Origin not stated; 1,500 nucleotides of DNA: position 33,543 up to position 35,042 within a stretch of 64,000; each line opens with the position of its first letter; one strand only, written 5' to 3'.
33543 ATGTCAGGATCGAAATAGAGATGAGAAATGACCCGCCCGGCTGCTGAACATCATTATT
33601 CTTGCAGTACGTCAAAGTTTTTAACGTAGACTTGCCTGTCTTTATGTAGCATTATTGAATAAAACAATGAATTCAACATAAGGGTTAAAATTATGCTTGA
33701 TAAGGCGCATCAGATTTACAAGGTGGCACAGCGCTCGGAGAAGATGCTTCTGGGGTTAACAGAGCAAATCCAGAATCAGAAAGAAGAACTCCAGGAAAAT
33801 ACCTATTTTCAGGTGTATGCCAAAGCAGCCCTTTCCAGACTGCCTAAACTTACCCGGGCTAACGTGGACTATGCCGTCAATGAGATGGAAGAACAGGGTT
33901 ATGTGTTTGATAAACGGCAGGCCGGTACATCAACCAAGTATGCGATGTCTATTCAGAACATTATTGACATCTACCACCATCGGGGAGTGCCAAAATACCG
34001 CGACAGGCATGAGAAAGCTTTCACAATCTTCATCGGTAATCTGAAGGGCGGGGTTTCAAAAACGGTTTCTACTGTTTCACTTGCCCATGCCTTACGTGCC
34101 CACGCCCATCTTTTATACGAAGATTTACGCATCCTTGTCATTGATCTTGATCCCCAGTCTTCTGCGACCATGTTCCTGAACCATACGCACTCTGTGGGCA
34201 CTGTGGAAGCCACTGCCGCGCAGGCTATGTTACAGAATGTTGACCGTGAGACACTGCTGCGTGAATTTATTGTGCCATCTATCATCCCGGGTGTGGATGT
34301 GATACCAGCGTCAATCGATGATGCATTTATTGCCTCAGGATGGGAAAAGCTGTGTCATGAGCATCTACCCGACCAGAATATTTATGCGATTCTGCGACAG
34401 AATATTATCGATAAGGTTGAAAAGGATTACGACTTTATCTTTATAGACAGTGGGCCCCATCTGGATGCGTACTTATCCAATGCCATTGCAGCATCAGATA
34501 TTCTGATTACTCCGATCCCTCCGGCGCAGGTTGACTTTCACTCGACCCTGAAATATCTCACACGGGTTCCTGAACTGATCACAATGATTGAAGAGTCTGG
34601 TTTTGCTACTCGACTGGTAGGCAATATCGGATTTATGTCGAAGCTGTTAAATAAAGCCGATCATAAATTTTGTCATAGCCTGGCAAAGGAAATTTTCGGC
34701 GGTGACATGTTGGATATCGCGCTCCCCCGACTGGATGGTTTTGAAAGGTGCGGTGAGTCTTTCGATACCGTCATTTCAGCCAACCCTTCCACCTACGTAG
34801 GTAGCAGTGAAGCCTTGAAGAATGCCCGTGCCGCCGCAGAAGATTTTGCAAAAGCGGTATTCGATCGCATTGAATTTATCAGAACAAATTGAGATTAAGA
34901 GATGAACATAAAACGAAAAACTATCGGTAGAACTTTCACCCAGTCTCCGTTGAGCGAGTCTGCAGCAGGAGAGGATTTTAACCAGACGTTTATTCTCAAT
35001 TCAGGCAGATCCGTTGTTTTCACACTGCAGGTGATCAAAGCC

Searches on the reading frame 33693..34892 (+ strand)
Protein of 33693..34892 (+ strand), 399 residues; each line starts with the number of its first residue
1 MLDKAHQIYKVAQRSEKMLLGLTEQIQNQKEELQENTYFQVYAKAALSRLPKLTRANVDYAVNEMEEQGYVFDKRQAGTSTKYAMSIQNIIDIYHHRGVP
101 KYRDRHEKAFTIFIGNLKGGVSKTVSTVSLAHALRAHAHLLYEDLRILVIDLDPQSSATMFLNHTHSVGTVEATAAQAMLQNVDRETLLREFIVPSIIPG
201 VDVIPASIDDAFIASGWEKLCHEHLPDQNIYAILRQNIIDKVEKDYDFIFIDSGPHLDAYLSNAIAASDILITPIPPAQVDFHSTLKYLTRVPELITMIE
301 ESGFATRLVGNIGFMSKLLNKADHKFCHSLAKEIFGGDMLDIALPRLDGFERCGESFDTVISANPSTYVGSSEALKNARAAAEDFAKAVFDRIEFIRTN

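Call 22: search_protein_families(library=pfam, proteins=[window:33693-34892:+], max_evalue=0.00001)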
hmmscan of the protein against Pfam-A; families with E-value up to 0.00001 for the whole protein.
window:33693-34892:+ (399 aa): 4 families
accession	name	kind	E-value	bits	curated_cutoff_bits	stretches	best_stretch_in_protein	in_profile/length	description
PF18607.7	HTH_54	-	2e-45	153.3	32.3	1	15-106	1-92/92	ParA helix turn helix domain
PF13614.12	AAA_31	-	9.5e-25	88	27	1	111-281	3-153/177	AAA domain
PF01656.29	CbiA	-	5.3e-08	33.3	25.4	1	112-198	1-54/125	CobQ/CobB/MinD/ParA nucleotide binding domain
PF09140.17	MipZ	-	2.7e-06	27.3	20.7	0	235-283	89-137/262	ATPase MipZ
